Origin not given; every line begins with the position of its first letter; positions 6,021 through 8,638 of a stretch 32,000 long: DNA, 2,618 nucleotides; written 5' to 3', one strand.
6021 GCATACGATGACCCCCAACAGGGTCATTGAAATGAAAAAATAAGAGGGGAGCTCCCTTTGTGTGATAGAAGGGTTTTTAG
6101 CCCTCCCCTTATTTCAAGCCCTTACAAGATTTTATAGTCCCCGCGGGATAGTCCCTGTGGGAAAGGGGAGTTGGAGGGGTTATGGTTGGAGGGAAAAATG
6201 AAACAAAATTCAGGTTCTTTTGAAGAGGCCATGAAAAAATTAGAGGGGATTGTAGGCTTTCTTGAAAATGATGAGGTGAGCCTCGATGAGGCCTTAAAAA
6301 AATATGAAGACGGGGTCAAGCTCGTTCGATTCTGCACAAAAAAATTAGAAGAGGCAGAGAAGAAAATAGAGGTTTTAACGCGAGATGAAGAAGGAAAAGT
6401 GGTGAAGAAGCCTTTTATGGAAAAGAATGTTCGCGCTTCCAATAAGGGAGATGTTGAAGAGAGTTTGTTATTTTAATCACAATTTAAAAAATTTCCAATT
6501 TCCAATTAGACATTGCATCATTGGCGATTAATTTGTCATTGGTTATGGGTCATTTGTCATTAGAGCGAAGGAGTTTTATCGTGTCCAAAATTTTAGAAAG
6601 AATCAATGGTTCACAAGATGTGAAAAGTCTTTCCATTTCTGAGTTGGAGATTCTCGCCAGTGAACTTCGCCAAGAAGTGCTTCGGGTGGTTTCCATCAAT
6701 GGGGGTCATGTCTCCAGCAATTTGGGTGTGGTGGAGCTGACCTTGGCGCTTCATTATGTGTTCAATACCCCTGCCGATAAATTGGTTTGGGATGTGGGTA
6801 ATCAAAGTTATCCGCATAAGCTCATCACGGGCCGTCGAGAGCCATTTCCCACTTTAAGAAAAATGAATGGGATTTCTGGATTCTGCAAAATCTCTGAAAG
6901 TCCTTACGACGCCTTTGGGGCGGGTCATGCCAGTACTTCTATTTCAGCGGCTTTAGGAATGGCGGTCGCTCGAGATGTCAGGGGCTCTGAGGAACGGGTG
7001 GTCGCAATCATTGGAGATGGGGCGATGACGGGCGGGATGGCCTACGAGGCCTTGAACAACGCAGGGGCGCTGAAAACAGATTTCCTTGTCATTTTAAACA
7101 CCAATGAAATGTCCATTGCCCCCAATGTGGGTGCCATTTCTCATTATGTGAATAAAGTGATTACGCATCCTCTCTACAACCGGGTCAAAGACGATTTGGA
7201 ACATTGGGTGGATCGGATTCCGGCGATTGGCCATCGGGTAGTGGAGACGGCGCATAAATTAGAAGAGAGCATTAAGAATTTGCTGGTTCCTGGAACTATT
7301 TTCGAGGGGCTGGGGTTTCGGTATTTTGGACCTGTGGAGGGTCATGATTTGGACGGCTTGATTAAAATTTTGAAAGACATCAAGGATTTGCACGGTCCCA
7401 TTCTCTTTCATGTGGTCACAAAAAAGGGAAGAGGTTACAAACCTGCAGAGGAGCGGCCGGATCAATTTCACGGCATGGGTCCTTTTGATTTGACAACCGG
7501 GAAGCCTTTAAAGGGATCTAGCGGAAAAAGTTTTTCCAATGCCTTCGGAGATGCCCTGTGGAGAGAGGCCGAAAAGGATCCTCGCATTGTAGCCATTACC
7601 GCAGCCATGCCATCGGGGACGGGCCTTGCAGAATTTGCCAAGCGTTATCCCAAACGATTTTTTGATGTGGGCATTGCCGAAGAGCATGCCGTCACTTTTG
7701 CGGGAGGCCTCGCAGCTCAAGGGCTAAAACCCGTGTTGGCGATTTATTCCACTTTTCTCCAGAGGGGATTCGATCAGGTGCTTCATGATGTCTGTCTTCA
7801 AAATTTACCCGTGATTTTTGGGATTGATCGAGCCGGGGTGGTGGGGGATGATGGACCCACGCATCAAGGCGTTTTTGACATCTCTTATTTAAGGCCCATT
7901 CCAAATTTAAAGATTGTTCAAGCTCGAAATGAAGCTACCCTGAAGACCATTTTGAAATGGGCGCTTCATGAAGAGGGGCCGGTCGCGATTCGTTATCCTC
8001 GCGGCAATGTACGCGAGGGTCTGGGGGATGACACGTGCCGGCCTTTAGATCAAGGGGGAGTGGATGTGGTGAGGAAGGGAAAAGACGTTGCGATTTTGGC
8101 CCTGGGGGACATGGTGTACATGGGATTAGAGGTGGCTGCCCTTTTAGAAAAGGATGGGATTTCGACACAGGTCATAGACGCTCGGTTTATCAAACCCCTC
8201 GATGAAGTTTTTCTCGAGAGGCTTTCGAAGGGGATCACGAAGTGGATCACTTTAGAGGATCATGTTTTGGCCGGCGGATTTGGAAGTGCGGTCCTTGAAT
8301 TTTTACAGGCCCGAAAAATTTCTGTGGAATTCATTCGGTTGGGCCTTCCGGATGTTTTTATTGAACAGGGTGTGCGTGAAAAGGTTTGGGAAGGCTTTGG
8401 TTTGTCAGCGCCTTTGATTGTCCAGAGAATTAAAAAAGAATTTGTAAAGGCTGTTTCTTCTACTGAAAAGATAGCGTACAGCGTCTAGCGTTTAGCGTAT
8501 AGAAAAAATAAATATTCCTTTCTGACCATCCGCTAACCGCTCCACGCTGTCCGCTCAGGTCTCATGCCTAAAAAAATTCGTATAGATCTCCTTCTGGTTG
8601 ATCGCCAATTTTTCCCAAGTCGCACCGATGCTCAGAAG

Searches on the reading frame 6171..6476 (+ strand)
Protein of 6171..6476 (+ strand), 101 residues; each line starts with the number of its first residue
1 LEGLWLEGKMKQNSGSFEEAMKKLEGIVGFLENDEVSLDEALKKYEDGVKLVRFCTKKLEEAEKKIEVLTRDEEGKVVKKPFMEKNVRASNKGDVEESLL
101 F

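Call 21: search_protein_families(library=pfam, proteins=[window:6171-6476:+], max_evalue=0.00001)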
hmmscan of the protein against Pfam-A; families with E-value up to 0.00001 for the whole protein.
window:6171-6476:+ (101 aa): 1 family
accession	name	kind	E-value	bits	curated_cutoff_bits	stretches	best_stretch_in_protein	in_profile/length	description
PF02609.21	Exonuc_VII_S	-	2.8e-21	75.7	24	1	17-68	1-52/52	Exonuclease VII small subunit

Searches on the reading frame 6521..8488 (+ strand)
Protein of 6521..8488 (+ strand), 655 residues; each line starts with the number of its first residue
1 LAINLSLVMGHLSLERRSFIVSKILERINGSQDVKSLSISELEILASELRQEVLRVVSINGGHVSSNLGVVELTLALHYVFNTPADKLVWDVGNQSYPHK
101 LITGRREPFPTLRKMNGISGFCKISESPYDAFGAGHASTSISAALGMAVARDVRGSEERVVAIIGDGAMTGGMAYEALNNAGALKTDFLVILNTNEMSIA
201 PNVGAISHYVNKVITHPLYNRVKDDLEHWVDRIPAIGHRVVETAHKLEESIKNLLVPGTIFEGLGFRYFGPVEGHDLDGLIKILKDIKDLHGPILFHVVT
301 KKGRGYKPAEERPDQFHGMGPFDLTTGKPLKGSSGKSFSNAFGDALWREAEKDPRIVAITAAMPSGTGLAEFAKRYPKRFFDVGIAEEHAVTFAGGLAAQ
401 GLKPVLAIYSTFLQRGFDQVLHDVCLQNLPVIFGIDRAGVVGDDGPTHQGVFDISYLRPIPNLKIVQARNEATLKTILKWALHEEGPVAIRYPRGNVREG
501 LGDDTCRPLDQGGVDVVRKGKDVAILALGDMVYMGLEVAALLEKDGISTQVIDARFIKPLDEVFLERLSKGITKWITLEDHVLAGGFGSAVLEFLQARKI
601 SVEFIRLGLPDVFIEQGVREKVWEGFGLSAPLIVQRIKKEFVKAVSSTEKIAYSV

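Call 8: search_protein_families(library=ncbifam, proteins=[window:6521-8488:+])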
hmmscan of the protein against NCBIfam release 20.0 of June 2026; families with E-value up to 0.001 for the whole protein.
window:6521-8488:+ (655 aa): 11 families
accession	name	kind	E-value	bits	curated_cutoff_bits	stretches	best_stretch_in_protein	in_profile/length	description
TIGR00204.1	dxs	equivalog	8.4e-247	820.6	465.95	1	27-640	3-614/616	1-deoxy-D-xylulose-5-phosphate synthase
NF003933.0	PRK05444.2-2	equivalog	1.6e-184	614.8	395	1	22-641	5-605/606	1-deoxy-D-xylulose-5-phosphate synthase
NF008968.0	PRK12315.1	subfamily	2.7e-171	570.8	510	2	260-639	203-579/582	1-deoxy-D-xylulose-5-phosphate synthase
NF004559.0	PRK05899.2-5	equivalog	1.5e-58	198.5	488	2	339-639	321-622/627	transketolase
NF004556.0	PRK05899.2-2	equivalog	4.6e-42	144.1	575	1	340-640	326-637/639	transketolase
NF006667.0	PRK09212.1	subfamily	3.5e-18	65.6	321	1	374-597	47-278/327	pyruvate dehydrogenase complex E1 component subunit beta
NF004558.0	PRK05899.2-4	equivalog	6.2e-17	61.2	788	1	371-639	384-648/651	transketolase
TIGR00232.1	tktlase_bact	equivalog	9.7e-16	57.2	682.25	1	376-561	394-581/654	transketolase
NF008854.0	PRK11892.1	equivalog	1.4e-12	47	454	1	370-592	184-412/464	pyruvate dehydrogenase complex E1 component subunit beta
TIGR03181.1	PDH_E1_alph_x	equivalog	6.4e-09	35.1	411.35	1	139-200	126-187/341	pyruvate dehydrogenase (acetyl-transferring) E1 component subunit alpha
TIGR03182.1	PDH_E1_alph_y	equivalog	9.9e-07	28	393.85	1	133-200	108-175/315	pyruvate dehydrogenase (acetyl-transferring) E1 component subunit alpha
